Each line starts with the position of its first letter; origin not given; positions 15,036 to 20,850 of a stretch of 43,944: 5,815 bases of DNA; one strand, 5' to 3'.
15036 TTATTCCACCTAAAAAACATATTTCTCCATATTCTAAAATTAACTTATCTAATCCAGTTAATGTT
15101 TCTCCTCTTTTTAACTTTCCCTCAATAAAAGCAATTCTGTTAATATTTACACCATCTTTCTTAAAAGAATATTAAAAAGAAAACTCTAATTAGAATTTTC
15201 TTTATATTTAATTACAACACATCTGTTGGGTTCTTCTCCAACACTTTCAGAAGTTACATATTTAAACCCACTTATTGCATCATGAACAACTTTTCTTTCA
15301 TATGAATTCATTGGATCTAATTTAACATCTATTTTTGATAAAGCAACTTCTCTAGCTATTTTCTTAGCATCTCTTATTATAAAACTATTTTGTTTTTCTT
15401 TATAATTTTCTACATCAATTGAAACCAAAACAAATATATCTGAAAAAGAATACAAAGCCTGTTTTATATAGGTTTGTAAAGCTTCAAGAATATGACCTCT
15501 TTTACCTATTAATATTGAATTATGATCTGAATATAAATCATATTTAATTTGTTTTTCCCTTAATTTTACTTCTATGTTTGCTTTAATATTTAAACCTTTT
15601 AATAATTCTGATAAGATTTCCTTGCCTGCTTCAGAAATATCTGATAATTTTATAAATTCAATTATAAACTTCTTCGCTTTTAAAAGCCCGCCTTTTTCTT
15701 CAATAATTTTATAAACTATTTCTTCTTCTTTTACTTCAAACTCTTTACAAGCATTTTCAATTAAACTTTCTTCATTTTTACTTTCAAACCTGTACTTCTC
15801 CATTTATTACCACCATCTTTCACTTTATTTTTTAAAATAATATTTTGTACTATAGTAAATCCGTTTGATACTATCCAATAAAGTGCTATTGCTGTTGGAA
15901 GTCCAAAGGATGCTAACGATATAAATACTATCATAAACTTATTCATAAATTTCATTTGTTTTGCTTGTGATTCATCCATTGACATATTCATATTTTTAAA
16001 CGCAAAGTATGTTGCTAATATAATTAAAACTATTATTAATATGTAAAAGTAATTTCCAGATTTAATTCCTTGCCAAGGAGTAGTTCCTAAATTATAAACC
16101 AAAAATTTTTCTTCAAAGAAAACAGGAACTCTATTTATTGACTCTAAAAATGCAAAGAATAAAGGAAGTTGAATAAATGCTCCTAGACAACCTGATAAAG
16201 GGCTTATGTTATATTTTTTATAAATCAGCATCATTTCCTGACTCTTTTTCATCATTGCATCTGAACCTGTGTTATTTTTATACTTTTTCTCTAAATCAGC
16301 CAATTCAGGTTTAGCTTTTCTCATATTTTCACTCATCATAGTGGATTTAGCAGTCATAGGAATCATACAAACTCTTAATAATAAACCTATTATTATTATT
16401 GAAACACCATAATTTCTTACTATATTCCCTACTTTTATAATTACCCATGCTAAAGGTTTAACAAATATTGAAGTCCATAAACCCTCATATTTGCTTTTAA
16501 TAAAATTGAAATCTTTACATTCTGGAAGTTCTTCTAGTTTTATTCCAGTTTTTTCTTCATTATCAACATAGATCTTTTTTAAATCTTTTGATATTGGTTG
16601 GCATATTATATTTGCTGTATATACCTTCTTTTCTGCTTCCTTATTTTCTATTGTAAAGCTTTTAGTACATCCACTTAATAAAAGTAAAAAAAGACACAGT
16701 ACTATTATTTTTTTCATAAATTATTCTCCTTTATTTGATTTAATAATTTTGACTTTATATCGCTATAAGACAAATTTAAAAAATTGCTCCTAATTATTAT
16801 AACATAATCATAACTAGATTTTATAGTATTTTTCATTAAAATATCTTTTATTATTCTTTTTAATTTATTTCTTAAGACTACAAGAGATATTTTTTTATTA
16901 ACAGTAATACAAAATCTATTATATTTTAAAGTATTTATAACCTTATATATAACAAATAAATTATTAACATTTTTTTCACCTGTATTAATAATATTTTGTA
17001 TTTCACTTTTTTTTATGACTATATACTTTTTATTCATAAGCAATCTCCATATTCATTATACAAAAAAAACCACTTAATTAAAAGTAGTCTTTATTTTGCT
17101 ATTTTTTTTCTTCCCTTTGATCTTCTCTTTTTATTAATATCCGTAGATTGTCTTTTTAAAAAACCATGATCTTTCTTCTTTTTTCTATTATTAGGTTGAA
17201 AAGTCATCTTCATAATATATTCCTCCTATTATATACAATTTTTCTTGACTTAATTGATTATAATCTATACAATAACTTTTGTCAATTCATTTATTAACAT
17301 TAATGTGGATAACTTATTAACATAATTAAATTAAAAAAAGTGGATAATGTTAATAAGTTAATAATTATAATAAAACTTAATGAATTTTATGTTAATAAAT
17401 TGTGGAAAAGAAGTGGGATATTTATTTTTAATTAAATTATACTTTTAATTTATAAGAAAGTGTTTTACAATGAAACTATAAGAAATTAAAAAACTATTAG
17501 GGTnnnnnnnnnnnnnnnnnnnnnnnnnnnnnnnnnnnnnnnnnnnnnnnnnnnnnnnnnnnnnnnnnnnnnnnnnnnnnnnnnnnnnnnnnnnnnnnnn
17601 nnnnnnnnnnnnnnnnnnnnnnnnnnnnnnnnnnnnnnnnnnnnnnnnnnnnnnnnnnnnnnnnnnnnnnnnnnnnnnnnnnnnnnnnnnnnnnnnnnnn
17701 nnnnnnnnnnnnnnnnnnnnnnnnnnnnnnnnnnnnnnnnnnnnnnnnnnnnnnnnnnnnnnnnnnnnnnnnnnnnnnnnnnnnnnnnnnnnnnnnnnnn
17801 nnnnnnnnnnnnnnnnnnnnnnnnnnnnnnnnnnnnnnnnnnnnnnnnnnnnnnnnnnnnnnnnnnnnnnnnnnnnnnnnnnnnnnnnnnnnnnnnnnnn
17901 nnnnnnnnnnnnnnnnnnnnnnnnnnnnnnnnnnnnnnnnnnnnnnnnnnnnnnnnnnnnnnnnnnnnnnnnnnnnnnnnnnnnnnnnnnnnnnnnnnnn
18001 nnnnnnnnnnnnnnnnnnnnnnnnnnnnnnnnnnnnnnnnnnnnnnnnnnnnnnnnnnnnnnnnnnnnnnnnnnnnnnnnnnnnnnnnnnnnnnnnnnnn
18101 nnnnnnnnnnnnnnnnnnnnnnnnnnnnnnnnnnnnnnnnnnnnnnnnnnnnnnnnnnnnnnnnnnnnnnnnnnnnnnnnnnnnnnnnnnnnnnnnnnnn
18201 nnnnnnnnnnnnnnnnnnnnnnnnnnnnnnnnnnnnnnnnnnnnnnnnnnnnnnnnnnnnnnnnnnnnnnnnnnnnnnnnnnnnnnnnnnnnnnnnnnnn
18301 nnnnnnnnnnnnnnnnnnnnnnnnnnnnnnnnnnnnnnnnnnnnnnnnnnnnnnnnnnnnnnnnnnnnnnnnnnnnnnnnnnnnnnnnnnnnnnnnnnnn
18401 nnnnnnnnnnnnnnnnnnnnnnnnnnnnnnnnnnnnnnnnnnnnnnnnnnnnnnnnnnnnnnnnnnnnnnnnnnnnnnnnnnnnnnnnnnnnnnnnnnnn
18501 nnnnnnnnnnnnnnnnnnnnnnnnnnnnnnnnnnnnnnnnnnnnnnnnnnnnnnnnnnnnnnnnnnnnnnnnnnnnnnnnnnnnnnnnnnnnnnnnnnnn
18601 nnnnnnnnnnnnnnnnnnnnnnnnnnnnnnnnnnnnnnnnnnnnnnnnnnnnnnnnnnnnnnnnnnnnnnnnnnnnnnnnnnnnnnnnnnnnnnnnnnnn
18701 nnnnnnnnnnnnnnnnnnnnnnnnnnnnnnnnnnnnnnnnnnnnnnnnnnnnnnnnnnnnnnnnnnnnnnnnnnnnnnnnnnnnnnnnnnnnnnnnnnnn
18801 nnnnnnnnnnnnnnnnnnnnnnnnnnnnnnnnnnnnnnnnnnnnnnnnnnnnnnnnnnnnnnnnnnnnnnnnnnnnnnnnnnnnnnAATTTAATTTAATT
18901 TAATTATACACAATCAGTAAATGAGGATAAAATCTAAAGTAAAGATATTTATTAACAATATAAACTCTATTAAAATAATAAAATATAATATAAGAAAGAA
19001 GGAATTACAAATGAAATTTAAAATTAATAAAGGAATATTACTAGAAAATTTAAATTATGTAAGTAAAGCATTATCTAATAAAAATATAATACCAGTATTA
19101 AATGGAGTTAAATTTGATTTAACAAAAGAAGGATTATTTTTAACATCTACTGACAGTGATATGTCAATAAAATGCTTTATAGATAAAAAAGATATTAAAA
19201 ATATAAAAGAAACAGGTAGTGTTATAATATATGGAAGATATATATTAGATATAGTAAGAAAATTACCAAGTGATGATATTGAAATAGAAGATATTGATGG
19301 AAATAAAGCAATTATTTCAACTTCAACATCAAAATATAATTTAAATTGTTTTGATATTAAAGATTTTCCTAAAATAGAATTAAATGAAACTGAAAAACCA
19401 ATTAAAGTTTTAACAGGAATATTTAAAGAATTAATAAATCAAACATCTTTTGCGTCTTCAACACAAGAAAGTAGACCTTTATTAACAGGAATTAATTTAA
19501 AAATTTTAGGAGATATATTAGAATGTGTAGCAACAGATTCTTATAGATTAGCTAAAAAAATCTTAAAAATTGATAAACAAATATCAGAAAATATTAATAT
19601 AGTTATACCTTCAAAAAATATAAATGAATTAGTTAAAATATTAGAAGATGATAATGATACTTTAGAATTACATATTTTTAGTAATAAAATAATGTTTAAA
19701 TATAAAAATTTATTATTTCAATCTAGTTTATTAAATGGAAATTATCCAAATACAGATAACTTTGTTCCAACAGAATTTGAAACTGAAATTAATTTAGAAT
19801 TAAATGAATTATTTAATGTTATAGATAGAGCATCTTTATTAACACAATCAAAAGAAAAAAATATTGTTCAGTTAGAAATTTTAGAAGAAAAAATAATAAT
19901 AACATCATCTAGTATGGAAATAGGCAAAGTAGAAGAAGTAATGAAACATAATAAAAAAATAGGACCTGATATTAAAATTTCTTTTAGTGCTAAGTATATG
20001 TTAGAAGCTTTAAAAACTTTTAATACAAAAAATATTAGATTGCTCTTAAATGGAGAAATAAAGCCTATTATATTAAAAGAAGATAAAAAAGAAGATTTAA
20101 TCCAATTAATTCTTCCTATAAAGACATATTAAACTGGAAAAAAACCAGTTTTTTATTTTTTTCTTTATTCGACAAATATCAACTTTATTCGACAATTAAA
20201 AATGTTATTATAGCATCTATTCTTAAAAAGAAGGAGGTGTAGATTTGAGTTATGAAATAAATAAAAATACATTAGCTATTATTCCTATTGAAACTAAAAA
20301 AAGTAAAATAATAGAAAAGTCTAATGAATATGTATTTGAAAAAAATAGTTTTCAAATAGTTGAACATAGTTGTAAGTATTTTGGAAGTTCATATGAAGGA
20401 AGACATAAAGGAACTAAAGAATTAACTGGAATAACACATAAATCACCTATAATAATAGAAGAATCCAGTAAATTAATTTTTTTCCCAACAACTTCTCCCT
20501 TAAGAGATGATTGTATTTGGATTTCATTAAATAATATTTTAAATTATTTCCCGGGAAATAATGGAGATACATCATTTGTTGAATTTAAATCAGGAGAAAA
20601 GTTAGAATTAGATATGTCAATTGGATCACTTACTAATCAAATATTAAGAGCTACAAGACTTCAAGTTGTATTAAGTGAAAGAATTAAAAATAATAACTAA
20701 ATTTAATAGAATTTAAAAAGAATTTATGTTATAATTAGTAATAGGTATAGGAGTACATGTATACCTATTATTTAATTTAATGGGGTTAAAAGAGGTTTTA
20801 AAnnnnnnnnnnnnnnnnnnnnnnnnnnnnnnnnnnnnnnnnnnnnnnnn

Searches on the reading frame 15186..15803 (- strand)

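Call 54: search_protein_families(library=pfam, proteins=[window:15186-15803:-], max_evalue=0.00001)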
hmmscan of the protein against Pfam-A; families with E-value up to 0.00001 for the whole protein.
window:15186-15803:- (205 aa): 2 families
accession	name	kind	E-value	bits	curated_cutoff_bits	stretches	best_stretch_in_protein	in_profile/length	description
PF01424.28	R3H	-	2e-18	66.6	26.8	1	141-199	2-59/60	R3H domain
PF13083.13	KH_KhpA-B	-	1.8e-06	28.2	32.1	1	62-116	2-61/73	KhpA/KhpB, KH domain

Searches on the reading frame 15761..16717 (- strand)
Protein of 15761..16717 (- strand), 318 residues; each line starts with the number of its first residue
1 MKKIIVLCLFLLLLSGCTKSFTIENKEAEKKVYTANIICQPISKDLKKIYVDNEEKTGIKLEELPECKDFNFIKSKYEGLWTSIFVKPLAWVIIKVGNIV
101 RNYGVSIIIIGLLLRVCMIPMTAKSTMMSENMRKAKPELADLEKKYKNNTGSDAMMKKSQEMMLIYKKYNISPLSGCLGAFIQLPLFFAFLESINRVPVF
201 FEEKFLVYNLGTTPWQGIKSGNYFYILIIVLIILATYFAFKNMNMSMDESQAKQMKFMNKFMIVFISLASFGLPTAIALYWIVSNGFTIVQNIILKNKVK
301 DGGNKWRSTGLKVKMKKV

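Call 54: search_protein_families(library=pfam, proteins=[window:15761-16717:-], max_evalue=0.00001)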
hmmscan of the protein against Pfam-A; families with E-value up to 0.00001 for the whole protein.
window:15761-16717:- (318 aa): 1 family
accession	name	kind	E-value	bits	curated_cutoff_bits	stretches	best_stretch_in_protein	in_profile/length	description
PF02096.25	60KD_IMP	-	1.4e-36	126.4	35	1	103-296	1-162/163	60Kd inner membrane protein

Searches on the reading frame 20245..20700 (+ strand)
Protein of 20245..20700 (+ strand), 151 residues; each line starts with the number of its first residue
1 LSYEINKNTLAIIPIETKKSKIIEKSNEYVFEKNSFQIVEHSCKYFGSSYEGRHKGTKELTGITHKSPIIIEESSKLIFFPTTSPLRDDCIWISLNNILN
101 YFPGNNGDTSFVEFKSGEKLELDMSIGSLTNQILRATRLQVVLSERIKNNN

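Call 54: search_protein_families(library=pfam, proteins=[window:20245-20700:+], max_evalue=0.00001)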
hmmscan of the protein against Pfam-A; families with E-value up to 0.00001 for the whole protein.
window:20245-20700:+ (151 aa): 1 family
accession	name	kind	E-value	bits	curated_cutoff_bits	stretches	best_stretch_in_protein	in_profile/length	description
PF06338.17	ComK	-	2.5e-46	157.6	22.3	1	2-148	3-152/152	ComK protein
